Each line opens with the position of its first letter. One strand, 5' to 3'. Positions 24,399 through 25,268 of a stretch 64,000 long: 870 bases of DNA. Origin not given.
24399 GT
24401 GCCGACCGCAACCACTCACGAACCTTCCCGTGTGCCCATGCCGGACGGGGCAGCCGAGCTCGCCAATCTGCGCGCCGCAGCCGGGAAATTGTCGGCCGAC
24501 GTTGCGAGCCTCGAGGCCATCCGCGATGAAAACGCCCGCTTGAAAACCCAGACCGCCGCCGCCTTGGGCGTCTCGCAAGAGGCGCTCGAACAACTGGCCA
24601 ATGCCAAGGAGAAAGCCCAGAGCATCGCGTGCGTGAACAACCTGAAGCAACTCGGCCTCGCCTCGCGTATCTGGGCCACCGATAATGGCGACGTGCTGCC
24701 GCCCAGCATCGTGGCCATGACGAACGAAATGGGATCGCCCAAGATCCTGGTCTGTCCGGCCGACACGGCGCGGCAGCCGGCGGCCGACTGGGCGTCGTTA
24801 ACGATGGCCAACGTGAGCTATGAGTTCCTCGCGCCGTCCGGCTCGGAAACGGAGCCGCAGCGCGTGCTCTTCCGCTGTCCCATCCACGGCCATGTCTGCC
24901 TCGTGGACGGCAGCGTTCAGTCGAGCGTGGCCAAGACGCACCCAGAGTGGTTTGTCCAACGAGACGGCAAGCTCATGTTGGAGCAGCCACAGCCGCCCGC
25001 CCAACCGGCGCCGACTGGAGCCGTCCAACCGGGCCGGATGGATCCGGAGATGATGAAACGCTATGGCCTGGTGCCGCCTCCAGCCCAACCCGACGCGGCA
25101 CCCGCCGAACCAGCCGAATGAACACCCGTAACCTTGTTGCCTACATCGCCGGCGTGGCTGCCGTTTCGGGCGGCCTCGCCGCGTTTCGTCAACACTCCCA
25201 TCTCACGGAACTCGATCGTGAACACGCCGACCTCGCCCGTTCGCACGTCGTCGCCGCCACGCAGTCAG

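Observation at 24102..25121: Anti-sigma factor whose extracytoplasmic sensor is a DUF1559 (H-X9-DG) pseudopilin-like domain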

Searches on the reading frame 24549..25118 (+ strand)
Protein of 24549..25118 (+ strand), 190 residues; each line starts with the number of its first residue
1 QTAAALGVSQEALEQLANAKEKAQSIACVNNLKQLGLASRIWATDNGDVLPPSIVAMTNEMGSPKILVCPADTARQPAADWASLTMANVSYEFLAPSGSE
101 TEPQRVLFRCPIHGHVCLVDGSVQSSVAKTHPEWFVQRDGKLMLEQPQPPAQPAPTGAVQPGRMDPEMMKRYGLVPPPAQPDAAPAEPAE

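Call 57: predict_structure(alignment_id=A6)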
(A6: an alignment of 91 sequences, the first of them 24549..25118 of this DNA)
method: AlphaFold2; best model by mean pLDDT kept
length: 190 residues; sequences in the alignment: 91
mean_pLDDT: 93.5   pTM: 0.77
mean pLDDT of the five models: 93.5, 93.4, 93.2, 93.2, 92.4
residues with pLDDT >= 90: 151; 70-90: 33; 50-70: 6; < 50: 0
segments of 3 or more residues with pLDDT < 50: none
pLDDT, mean of each block of 10 residues (from residue 1): 82 95 98 99 98 98 98 98 98 98 98 99 98 98 94 74 84 91 78
secondary structure, 60 per line:
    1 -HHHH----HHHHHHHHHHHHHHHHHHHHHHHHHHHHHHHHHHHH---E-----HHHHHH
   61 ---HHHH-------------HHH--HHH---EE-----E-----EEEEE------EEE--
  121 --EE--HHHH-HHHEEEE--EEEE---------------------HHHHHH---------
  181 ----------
elements in order: H2-5 H10-45 H55-60 H64-67 E105-109 E116-118 H127-130 E135-138 E141-144 H166-171

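Call 59: fold_search(model_id=the predicted structure, library=pdb)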
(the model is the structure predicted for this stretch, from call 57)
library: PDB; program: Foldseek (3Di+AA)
matches with E <= 10: 26; with E <= 0.001: 0
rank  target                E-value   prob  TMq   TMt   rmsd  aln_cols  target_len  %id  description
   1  6zgp_C                7.7e-01  0.08  0.13  0.08  10.0        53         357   26  Crystal structure of the quaternary ammonium Rieske monooxygenase CntA in complex with inhibitor MMV12 (MMV020670) (released 2020-11-18)
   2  6xxd_A                1.6e+00  0.21  0.33  0.48   8.3       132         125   14  CryoEM structure of the type IV pilin PilA4 from Thermus thermophilus (released 2020-03-11)
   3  6y9d_A                1.8e+00  0.04  0.13  0.08  11.4        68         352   19  Crystal structure of the quaternary ammonium Rieske monooxygenase CntA in complex with substrate L-Carnitine (released 2020-11-18)
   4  6y8s                  2.3e+00  0.04  0.13  0.08   9.9        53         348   26  Crystal structure of the quaternary ammonium Rieske monooxygenase CntA in complex with substrate gamma-butyrobetaine (released 2020-11-18)
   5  2fcl                  2.5e+00  0.03  0.08  0.09   9.1        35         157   23  Crystal structure of a putative nucleotidyltransferase (tm1012) from Thermotoga maritima at 1.35 A resolution (released 2006-03-14)
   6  7r27_B                5.1e+00  0.02  0.11  0.06  11.6        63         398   10  Crystal structure of the L. plantarum D-alanine ligase DltA (released 2022-08-03)
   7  5eul_V                5.5e+00  0.01  0.09  0.12  11.5        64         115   12  Structure of the SecA-SecY complex with a translocating polypeptide substrate (released 2016-03-09)
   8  7x08_H                6.7e+00  0.01  0.09  0.08  10.4        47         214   21  S protein of SARS-CoV-2 in complex with 2G1 (released 2022-03-09)
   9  6ldx_H                6.7e+00  0.01  0.07  0.06   7.4        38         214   21  Structure antibody E6 in complex with methylated peptide (released 2020-11-25)
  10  6sg9_DB               7.6e+00  0.01  0.08  0.03   9.7        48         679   14  Head domain of the mt-SSU assemblosome from Trypanosoma brucei (released 2019-09-18)
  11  6kiz_N                8.1e+00  0.01  0.10  0.07  17.6       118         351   11  Cryo-EM structure of human MLL1-NCP complex, binding mode2 (released 2019-09-11)
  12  6vat_C                8.7e+00  0.02  0.13  0.07   2.9        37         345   16  Structure of the periplasmic domain of YejM from Salmonella typhimurium (released 2020-08-26)
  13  3oc9                  8.7e+00  0.01  0.10  0.06  10.6        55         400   13  Crystal structure of putative UDP-N-acetylglucosamine pyrophosphorylase from Entamoeba histolytica (released 2010-08-18)
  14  1vm8_B                8.7e+00  0.01  0.11  0.05  11.7        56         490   18  Crystal structure of UDP-N-acetylglucosamine pyrophosphorylase (Agx2) from Mus musculus at 2.50 A resolution (released 2004-10-05)
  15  4ok0_A                8.7e+00  0.00  0.12  0.10  17.4       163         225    8  Crystal structure of putative nucleotidyltransferase from H. pylori (released 2014-04-09)
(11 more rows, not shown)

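Call 96: search_protein_families(library=pfam, alignment_id=A6, max_evalue=1)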
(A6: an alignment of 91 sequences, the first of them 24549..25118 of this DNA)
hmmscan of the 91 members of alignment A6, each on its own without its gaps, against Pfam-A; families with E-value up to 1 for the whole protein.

A. member 1, window:24549-25118:+ (190 aa): 2 families
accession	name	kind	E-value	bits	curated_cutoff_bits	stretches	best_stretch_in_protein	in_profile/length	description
PF07596.16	SBP_bac_10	-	0.021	15.3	23.3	1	18-39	2-23/268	Protein of unknown function (DUF1559)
PF06420.17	Mgm101p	-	0.29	11.1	27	1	12-43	98-129/170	Mitochondrial genome maintenance MGM101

B. families by the number of members that match (of 91 scanned): 165 families (the first 25 are shown)
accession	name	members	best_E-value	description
PF07596.16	SBP_bac_10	83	7.5e-10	Protein of unknown function (DUF1559)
PF06156.18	YabA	22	0.017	Initiation control protein YabA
PF04102.17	SlyX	18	0.00038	SlyX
PF15898.10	PRKG1_interact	16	0.0018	cGMP-dependent protein kinase interacting domain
PF04977.20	DivIC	16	0.0087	Septum formation initiator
PF07963.17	N_methyl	13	1.1e-09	Prokaryotic N-terminal methylation motif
PF06005.17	ZapB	13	0.0073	Cell division protein ZapB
PF22216.1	Sas-6_C_CC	13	0.012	Spindle assembly abnormal protein 6 homolog, C-terminal coiled coil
PF20570.3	DUF6779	11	0.0038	Domain of unknown function (DUF6779)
PF12808.12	Mto2_bdg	9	0.057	Micro-tubular organiser Mto1 C-term Mto2-binding region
PF05812.17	Herpes_BLRF2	6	0.0065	Herpesvirus BLRF2 protein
PF23921.1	DUF7260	6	0.015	Domain of unknown function (DUF7260)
PF17098.10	Wtap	5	0.0016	WTAP/Mum2p family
PF16326.10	ABC_tran_CTD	5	0.0099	ABC transporter C-terminal domain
PF15615.11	TerB_C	5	0.017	TerB-C domain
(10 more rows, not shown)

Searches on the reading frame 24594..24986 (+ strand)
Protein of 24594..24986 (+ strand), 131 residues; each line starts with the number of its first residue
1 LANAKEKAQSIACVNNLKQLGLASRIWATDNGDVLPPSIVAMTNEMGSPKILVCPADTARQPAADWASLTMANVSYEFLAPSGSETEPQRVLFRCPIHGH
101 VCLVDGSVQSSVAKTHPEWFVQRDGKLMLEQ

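Call 49: find_homologous_proteins(query=window:24594-24986:+, max_evalue=0.001)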
Query window:24594-24986:+ (131 aa): 61 proteins with E <= 0.001 among 69 candidates.
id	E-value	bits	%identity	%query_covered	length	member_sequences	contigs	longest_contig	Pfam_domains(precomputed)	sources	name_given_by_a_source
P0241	2.0e-53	198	65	98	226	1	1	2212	-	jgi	-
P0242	1.6e-52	195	68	99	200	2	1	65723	-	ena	-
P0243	2.3e-52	194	66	100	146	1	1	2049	-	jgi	-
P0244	5.3e-51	190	66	99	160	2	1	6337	-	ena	-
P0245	7.7e-51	189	67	99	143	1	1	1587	-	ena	-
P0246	4.6e-50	187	66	98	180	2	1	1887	-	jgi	-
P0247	6.6e-50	186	65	99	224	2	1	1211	-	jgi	jgi:hypothetical protein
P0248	1.3e-49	185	67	98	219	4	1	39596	-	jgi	jgi:hypothetical protein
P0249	5.0e-49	183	64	98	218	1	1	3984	-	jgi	jgi:hypothetical protein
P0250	5.5e-49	183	62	98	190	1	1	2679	PF07596.17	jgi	jgi:hypothetical protein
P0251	8.2e-49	183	64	96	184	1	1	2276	PF07963.18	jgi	-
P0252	7.6e-47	176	59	99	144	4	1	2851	-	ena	-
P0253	1.6e-46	175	64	99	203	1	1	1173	-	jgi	jgi:hypothetical protein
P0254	6.3e-46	173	69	90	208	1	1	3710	-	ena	-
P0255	1.1e-45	173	68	87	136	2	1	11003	-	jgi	jgi:hypothetical protein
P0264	5.5e-40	154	57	96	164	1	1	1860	PF07963.18,PF07596.17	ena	-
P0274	1.3e-31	127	50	84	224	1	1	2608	PF13828.12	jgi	jgi:hypothetical protein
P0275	3.1e-31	126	56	87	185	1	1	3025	PF07596.17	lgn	-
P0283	3.9e-24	103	46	83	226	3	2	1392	PF01346.24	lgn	-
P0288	2.0e-17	81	42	85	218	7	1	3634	-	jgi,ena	jgi:type II secretory pathway pseudopilin PulG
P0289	1.4e-16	79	41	85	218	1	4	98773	PF07963.18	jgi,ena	jgi:type II secretory pathway pseudopilin PulG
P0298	5.4e-10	57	43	69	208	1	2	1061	PF07596.17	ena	-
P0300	2.7e-9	55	44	70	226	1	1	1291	PF07963.18,PF07596.17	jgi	-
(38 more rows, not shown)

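Call 61: search_protein_families(library=ncbifam, proteins=[P0288, P0289, P0264, P0300], max_evalue=0.01)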
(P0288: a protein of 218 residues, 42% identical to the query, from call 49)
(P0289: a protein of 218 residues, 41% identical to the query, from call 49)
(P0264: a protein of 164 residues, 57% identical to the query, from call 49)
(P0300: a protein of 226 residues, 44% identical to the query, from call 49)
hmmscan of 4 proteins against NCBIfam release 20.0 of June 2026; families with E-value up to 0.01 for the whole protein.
P0288 (218 aa): 6 families
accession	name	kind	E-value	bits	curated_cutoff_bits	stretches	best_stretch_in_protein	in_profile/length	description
TIGR01710.1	typeII_sec_gspG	equivalog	3.6e-07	30.3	88.85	1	12-71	2-60/134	type II secretion system major pseudopilin GspG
NF007862.0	PRK10574.1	equivalog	2.9e-05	24.2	138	1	10-43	4-37/145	prepilin peptidase-dependent pilin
NF041775.1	typeIV_PilA_Myxo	equivalog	5.8e-05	23.2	400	1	10-60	10-60/214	type IV pilin protein PilA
NF040999.1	pilin_ComGC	equivalog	0.00014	22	75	1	11-50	2-41/84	competence type IV pilus major pilin ComGC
TIGR02596.1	TIGR02596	subfamily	0.00062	19.9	70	1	13-125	1-111/196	Verru_Chthon cassette protein D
TIGR01708.2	typeII_sec_gspH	equivalog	0.0014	18.6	80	1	11-42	2-33/169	type II secretion system minor pseudopilin GspH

P0289 (218 aa): 7 families
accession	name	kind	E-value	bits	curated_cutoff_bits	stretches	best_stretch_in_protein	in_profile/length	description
TIGR01710.1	typeII_sec_gspG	equivalog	1.3e-07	31.7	88.85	1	11-71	1-60/134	type II secretion system major pseudopilin GspG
NF007862.0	PRK10574.1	equivalog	8.2e-06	26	138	1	10-43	4-37/145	prepilin peptidase-dependent pilin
NF041775.1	typeIV_PilA_Myxo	equivalog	1.5e-05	25.1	400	1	10-60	10-60/214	type IV pilin protein PilA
NF040999.1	pilin_ComGC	equivalog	6.9e-05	23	75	1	10-50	1-41/84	competence type IV pilus major pilin ComGC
TIGR01708.2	typeII_sec_gspH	equivalog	0.0005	20.1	80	1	11-42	2-33/169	type II secretion system minor pseudopilin GspH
TIGR02596.1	TIGR02596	subfamily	0.0012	18.9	70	1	13-103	1-89/196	Verru_Chthon cassette protein D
NF041013.1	T4P_ComGE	equivalog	0.0068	16.5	49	0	10-40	3-33/83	competence type IV pilus minor pilin ComGE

P0264 (164 aa): 14 families
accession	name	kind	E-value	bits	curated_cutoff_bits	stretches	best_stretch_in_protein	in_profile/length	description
TIGR01710.1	typeII_sec_gspG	equivalog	4.8e-10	39.6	88.85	1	6-111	1-104/134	type II secretion system major pseudopilin GspG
NF007862.0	PRK10574.1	equivalog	3.8e-09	36.8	138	1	4-64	3-63/145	prepilin peptidase-dependent pilin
TIGR01708.2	typeII_sec_gspH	equivalog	9.2e-08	32.3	80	1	6-49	2-45/169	type II secretion system minor pseudopilin GspH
TIGR02532.1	IV_pilin_GFxxxE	domain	9.9e-08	31.5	16.3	1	5-28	1-24/24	prepilin-type N-terminal cleavage/methylation domain-containing protein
NF040999.1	pilin_ComGC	equivalog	1.9e-07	31.2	75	1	6-64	2-60/84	competence type IV pilus major pilin ComGC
NF041775.1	typeIV_PilA_Myxo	equivalog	2.6e-07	30.8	400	1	3-50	8-55/214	type IV pilin protein PilA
NF041013.1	T4P_ComGE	equivalog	1.3e-06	28.4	49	1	6-38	4-36/83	competence type IV pilus minor pilin ComGE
NF040982.1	ComGD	equivalog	1.5e-05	25.4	70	1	6-59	2-55/139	competence type IV pilus minor pilin ComGD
TIGR02596.1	TIGR02596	subfamily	3.3e-05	24.1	70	1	8-47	1-44/196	Verru_Chthon cassette protein D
NF007800.0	PRK10506.1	equivalog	7.3e-05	22.6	158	1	5-56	8-59/163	prepilin peptidase-dependent protein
TIGR01707.1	gspI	equivalog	0.001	19.5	44.35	1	8-45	2-36/101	type II secretion system minor pseudopilin GspI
NF041002.1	pilin_ComGF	equivalog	0.001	19.3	80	1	6-48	2-43/139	competence type IV pilus minor pilin ComGF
TIGR02599.1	TIGR02599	subfamily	0.0049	16.2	256.5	1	7-41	1-35/361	Verru_Chthon cassette protein C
NF047828.1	T3SSXpsI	equivalog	0.0094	16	150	0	6-40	2-36/132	type II secretion system protein XpsI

P0300 (226 aa): 10 families
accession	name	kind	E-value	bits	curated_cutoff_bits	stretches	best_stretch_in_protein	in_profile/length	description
TIGR01710.1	typeII_sec_gspG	equivalog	1e-11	45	88.85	1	9-68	1-60/134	type II secretion system major pseudopilin GspG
NF041775.1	typeIV_PilA_Myxo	equivalog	1.7e-06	28.2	400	1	8-66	10-68/214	type IV pilin protein PilA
NF040999.1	pilin_ComGC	equivalog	3.3e-06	27.2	75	1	9-69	2-62/84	competence type IV pilus major pilin ComGC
NF041013.1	T4P_ComGE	equivalog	8.8e-06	25.7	49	1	8-43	3-38/83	competence type IV pilus minor pilin ComGE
TIGR02532.1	IV_pilin_GFxxxE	domain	2.3e-05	24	16.3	1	9-30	2-23/24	prepilin-type N-terminal cleavage/methylation domain-containing protein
NF007862.0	PRK10574.1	equivalog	8.2e-05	22.8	138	1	9-65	5-61/145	prepilin peptidase-dependent pilin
TIGR01708.2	typeII_sec_gspH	equivalog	0.00015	21.8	80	1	10-35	3-28/169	type II secretion system minor pseudopilin GspH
TIGR02596.1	TIGR02596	subfamily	0.00024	21.2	70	1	11-64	1-55/196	Verru_Chthon cassette protein D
TIGR01711.1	gspJ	equivalog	0.00089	19.1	64.85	1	10-78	2-71/192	type II secretion system minor pseudopilin GspJ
NF040982.1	ComGD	equivalog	0.0032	17.9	70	1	9-58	2-51/139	competence type IV pilus minor pilin ComGD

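Call 85: search_protein_families(library=pfam, proteins=[P0274, P0283, P0251, P0264], max_evalue=0.01)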
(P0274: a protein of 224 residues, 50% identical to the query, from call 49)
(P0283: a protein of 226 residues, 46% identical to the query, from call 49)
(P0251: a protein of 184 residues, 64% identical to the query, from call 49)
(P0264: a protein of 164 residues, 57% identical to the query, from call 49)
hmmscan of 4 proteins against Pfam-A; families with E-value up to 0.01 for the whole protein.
P0274 (224 aa): 1 family
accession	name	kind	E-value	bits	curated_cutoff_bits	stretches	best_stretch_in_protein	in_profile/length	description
PF13828.11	DUF4190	-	9.1e-15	54.6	35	1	17-79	1-60/62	Domain of unknown function (DUF4190)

P0283 (226 aa): 1 family
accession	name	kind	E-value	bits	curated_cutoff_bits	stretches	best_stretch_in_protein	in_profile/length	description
PF01346.23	FKBP_N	-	8e-07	30.3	22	1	34-99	3-66/97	Domain amino terminal to FKBP-type peptidyl-prolyl isomerase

P0251 (184 aa): 2 families
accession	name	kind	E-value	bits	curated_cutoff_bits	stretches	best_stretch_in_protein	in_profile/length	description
PF07963.17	N_methyl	-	5.7e-06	26.1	21.2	1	22-43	6-27/27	Prokaryotic N-terminal methylation motif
PF07596.16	SBP_bac_10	-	0.0016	19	23.3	1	49-77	3-31/268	Protein of unknown function (DUF1559)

P0264 (164 aa): 2 families
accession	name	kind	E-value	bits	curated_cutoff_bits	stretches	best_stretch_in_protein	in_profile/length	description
PF07596.16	SBP_bac_10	-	7.5e-10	39.7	23.3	1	32-78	1-46/268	Protein of unknown function (DUF1559)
PF07963.17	N_methyl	-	1.1e-09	37.9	21.2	1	4-28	3-27/27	Prokaryotic N-terminal methylation motif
